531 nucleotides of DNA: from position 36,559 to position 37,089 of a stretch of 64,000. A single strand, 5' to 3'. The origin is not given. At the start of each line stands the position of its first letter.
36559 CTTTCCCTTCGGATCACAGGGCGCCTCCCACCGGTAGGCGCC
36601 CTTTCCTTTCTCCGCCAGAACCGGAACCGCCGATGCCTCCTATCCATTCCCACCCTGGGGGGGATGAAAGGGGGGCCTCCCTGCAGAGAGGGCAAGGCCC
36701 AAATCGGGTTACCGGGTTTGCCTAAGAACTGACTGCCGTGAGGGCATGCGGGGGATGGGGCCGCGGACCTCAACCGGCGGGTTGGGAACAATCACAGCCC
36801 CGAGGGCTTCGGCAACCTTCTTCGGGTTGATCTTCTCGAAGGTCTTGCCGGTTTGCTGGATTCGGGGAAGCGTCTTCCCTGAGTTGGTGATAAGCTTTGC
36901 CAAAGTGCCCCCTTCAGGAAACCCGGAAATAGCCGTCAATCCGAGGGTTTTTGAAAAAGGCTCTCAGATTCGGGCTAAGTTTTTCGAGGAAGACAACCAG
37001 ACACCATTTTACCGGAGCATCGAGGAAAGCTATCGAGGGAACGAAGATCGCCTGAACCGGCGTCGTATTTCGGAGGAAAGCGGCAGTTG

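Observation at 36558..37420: Orphan RES-domain (NAD+-targeting) toxin gene wedged divergently 33 bp from the Sel1 gene, with no Xre/DUF2384 antitoxin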

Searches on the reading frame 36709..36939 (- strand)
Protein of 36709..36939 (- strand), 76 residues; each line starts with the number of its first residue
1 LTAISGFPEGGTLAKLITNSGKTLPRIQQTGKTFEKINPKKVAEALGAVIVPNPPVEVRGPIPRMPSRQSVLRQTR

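Call 3: search_protein_families(library=pfam, proteins=[window:36709-36939:-], max_evalue=1)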
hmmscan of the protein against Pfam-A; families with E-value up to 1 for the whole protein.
window:36709-36939:- (76 aa): 0 families

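Call 4: search_protein_families(library=ncbifam, proteins=[window:36709-36939:-], max_evalue=1)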
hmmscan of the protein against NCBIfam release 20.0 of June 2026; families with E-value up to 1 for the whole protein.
window:36709-36939:- (76 aa): 0 families

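Call 44: search_protein_representatives(protein=window:36709-36936:-)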
Query: 75 residues. Proteins with E-value up to 0.001 (for the whole library): 6; up to 1e-10: 1; up to 1e-30: 1. The best 6 are listed.
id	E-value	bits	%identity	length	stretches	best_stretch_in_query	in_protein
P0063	1.2e-32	127.0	98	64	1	12-75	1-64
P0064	2.8e-07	46.8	46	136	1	13-73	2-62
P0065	4.2e-07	46.2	44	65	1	13-71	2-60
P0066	4.1e-06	43.1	35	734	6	2-33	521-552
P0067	6.1e-06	42.5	77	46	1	12-41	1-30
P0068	5.0e-04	36.5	47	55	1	14-58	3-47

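Call 47: find_encoding_contigs(protein=P0064, flank=5000, max_places=4)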
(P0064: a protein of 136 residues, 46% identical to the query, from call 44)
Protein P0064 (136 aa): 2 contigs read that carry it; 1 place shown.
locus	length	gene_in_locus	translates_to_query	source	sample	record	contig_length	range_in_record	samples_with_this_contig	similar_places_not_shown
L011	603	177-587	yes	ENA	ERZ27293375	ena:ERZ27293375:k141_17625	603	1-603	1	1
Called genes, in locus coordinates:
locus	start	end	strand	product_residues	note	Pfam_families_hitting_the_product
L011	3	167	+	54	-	?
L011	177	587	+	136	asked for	-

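Call 48: find_encoding_contigs(protein=P0065, flank=5000, max_places=4)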
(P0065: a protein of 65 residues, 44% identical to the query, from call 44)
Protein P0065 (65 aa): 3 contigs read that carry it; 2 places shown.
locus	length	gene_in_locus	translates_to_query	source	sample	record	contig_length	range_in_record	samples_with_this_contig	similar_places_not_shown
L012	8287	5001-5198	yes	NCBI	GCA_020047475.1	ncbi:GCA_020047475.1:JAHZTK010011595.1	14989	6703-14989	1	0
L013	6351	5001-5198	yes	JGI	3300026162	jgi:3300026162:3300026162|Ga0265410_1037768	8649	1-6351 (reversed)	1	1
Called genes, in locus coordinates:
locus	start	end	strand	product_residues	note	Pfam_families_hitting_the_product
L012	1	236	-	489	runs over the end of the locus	PF04397:LytTR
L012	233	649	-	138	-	PF04397:LytTR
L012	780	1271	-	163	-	-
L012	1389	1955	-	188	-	-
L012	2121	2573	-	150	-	-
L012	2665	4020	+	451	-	PF01051:Rep3_N (weak), PF10134:RPA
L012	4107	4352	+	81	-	-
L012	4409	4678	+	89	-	-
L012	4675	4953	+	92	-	PF05016:ParE_toxin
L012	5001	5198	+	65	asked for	-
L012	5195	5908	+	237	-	-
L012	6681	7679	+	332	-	PF01548:DEDD_Tnp_IS110, PF02371:Transposase_20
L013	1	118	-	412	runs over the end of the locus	-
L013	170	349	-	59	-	-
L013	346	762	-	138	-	PF04397:LytTR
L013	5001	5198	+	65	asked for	-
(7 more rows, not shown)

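Call 50: find_encoding_contigs(protein=P0067, flank=5000, max_places=4)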
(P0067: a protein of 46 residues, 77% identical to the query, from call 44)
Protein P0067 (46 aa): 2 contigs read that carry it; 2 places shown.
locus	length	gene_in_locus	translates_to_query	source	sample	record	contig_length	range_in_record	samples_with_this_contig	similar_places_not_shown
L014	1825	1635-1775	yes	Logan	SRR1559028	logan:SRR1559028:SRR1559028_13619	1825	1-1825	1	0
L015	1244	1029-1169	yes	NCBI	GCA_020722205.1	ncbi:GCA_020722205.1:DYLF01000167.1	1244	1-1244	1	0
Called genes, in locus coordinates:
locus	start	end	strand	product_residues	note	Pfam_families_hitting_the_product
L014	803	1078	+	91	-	-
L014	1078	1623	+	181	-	PF08808:RES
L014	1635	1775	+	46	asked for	-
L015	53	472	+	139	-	-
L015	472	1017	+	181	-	PF08808:RES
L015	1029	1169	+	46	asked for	-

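Call 51: find_encoding_contigs(protein=P0068, flank=5000, max_places=4)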
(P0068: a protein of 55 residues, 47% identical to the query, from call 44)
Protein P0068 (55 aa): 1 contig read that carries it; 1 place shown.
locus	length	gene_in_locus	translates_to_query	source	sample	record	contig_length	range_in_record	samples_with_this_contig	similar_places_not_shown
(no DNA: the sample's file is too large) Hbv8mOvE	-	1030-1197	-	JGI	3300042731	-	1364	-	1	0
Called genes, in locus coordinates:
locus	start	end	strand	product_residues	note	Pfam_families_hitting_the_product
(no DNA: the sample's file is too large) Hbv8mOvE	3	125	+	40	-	?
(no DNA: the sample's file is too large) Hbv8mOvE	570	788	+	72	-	-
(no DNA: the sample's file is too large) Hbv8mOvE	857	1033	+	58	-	-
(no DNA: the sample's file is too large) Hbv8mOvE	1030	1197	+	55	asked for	-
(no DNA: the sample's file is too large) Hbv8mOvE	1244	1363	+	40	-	?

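Call 53: search_protein_families(library=pfam, proteins=[P0064, P0065, P0063, L012:5195-5905:+, L011:3-164:+], max_evalue=10)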
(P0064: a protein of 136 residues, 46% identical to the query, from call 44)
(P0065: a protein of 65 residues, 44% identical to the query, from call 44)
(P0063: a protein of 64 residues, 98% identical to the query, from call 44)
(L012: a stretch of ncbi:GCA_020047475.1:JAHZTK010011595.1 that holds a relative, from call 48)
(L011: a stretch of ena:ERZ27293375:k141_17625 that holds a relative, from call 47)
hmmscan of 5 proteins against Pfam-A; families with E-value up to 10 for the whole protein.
P0064 (136 aa): 0 families

P0065 (65 aa): 0 families

P0063 (64 aa): 0 families

L012:5195-5905:+ (237 aa): 0 families

L011:3-164:+ (54 aa): 0 families

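Call 54: search_protein_families(library=padloc, proteins=[P0064, P0065, P0063, L012:5195-5905:+], max_evalue=1)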
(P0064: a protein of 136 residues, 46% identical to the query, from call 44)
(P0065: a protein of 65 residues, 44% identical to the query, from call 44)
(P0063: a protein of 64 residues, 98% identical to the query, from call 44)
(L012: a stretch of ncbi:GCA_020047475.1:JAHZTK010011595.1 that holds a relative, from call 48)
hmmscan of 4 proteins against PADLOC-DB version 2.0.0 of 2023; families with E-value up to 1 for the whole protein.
P0064 (136 aa): 0 families

P0065 (65 aa): 0 families

P0063 (64 aa): 0 families

L012:5195-5905:+ (237 aa): 0 families

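Call 57: find_homologous_proteins(query=A4, max_evalue=0.01)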
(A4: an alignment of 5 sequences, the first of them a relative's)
Query A4 (5 sequences) (64 aa, profile of the alignment): 43 proteins with E <= 0.01 among 614 candidates.
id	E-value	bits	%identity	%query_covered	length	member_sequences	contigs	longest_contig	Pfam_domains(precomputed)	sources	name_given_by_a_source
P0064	2.1e-36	142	47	100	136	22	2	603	-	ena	-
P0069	1.2e-33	133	52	94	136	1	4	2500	-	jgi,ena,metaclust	metaclust:\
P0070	2.3e-33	132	52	94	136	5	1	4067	-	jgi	-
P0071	4.8e-33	131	55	94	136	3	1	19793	-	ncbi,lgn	-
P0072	2.6e-32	129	53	94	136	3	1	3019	-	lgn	-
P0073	5.6e-30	121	48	94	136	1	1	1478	-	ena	-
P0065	1.1e-28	117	43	98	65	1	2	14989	-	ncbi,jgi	-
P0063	5.6e-28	115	100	100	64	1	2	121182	-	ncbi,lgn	-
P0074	3.5e-27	112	57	94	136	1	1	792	-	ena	-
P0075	6.8e-27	111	58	94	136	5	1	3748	-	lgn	-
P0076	8.3e-27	111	53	91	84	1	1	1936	-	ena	-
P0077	2.8e-26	109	55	94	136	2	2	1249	-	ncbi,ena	-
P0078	1.5e-24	104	57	94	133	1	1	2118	-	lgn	-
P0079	9.2e-24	101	53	94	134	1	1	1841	-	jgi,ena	-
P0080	5.3e-23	99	48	91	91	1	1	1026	-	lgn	-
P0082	1.4e-19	88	50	94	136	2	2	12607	-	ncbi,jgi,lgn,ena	-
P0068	4.3e-19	86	47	73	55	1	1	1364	-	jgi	jgi:hypothetical protein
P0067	1.2e-13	69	80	47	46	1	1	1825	-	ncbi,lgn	-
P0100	1.0e-3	37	39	56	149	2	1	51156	-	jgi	-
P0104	5.0e-3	35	31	97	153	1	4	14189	-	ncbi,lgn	-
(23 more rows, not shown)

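Call 58: find_encoding_contigs(protein=P0071, flank=4000, max_places=3)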
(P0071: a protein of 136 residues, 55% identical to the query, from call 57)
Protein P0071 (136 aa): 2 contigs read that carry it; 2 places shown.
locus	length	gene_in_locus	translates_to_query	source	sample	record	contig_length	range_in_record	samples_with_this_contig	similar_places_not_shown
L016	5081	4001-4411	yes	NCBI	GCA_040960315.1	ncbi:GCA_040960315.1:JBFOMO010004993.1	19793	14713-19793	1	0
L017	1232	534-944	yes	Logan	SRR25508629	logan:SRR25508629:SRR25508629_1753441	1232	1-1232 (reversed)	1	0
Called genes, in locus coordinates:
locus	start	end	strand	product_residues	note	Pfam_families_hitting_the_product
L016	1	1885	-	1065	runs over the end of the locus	PF05257:CHAP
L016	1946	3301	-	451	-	PF13428:TPR_14 (faint), PF14559:TPR_19 (faint), PF07719:TPR_2 (faint), PF13174:TPR_6 (faint)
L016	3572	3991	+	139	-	-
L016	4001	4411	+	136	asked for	-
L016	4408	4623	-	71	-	-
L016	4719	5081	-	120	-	?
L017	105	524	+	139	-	-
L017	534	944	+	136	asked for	-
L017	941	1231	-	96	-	?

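Call 59: find_encoding_contigs(protein=P0082, flank=4000, max_places=3)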
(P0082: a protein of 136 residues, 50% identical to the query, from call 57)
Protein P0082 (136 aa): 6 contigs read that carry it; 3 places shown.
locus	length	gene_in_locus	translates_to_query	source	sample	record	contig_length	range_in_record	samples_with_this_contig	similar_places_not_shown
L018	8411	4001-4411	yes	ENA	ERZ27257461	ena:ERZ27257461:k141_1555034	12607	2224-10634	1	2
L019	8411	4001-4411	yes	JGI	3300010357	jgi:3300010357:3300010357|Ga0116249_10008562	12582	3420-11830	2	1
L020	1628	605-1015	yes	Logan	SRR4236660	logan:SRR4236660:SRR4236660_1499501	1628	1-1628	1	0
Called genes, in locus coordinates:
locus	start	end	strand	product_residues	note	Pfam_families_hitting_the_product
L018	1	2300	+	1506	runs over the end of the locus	?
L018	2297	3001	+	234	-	-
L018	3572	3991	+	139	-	-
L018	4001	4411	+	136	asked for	-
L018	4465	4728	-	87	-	-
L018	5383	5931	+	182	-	-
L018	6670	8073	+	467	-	PF01051:Rep3_N, PF21205:Rep3_C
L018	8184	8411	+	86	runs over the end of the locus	PF19891:DUF6364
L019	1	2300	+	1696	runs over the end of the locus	-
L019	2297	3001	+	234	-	-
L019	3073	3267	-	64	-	-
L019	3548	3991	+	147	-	-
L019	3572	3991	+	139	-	-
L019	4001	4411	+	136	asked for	-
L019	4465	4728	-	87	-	-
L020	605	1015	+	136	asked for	-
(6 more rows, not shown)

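Call 66: search_protein_families(library=pfam, proteins=[L016:3572-3988:+, L018:3572-3988:+, P0071, P0082, P0100, P0104], max_evalue=1)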
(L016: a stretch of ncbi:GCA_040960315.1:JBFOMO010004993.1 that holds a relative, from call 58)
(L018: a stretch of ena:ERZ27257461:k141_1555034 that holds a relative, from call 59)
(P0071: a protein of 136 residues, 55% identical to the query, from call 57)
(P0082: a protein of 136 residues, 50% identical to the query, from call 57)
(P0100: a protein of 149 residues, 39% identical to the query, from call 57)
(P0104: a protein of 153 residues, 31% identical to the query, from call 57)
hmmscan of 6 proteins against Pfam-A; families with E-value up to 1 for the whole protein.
L016:3572-3988:+ (139 aa): 0 families

L018:3572-3988:+ (139 aa): 0 families

P0071 (136 aa): 0 families

P0082 (136 aa): 1 family
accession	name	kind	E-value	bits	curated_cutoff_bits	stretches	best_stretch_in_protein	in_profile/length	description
PF02421.24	FeoB_N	-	0.15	12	27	1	19-49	119-149/156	Ferrous iron transport protein B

P0100 (149 aa): 1 family
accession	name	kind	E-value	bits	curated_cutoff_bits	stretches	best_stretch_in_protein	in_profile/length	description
PF24728.1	DUF7680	-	0.083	13.5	24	1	41-91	34-84/141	Domain of unknown function (DUF7680)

P0104 (153 aa): 0 families

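Call 68: search_solved_structures(query=A6, max_evalue=10, show_alignments=2)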
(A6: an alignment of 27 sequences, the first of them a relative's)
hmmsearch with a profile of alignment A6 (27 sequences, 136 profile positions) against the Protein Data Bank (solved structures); distinct sequences matched with E-value up to 10: 7.
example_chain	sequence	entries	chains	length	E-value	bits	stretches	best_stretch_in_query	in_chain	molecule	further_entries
9evw_A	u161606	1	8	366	0.24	14.5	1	90-112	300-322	Sigma NS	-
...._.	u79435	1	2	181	0.41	13.7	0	70-98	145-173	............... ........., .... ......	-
9p9u_A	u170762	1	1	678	0.43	13.7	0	19-59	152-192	Epidermal growth factor receptor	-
6jh8_B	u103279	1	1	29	0.45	13.6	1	55-77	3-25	Cordon-Bleu MIM chimeric peptide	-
6jh9_B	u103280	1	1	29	0.56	13.3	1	55-77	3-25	Cordon-Bleu MIM chimeric peptide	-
5ypu_B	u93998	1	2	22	0.64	13.1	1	55-73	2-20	Cordon-Bleu WH2 motif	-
6jbk_B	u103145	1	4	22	0.81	12.8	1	55-73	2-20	Peptide from Protein cordon-bleu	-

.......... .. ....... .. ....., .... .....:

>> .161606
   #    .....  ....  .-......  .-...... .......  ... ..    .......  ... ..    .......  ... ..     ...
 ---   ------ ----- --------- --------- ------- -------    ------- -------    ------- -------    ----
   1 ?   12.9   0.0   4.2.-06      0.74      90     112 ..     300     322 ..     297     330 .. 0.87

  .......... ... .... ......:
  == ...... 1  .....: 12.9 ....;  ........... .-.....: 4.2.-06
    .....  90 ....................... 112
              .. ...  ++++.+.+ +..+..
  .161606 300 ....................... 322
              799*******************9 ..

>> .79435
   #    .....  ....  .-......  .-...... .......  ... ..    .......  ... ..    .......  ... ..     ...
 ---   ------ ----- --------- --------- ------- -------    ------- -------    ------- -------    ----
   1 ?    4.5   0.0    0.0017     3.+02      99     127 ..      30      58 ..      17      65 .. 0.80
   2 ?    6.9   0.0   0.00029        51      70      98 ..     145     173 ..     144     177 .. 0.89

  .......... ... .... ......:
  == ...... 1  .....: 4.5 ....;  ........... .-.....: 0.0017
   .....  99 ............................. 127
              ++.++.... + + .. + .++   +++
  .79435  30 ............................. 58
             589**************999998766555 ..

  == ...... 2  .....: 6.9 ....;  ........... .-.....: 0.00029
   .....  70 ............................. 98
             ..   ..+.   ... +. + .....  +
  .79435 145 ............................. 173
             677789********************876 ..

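Call 74: predict_structure(alignment_id=A6)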
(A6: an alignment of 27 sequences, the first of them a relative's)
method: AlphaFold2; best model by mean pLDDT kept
length: 136 residues; sequences in the alignment: 27
mean_pLDDT: 64.9   pTM: 0.33
mean pLDDT of the five models: 64.9, 64.5, 60.0, 59.3, 56.9
residues with pLDDT >= 90: 1; 70-90: 48; 50-70: 62; < 50: 25
segments of 3 or more residues with pLDDT < 50: 1-3, 62-79, 133-136
pLDDT, mean of each block of 10 residues (from residue 1): 56 59 67 66 60 63 45 44 79 86 83 80 66 49
secondary structure, 60 per line:
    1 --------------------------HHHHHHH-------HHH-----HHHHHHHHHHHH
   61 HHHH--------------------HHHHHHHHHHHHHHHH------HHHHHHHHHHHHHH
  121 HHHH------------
elements in order: H27-33 H49-64 H85-100 H107-124
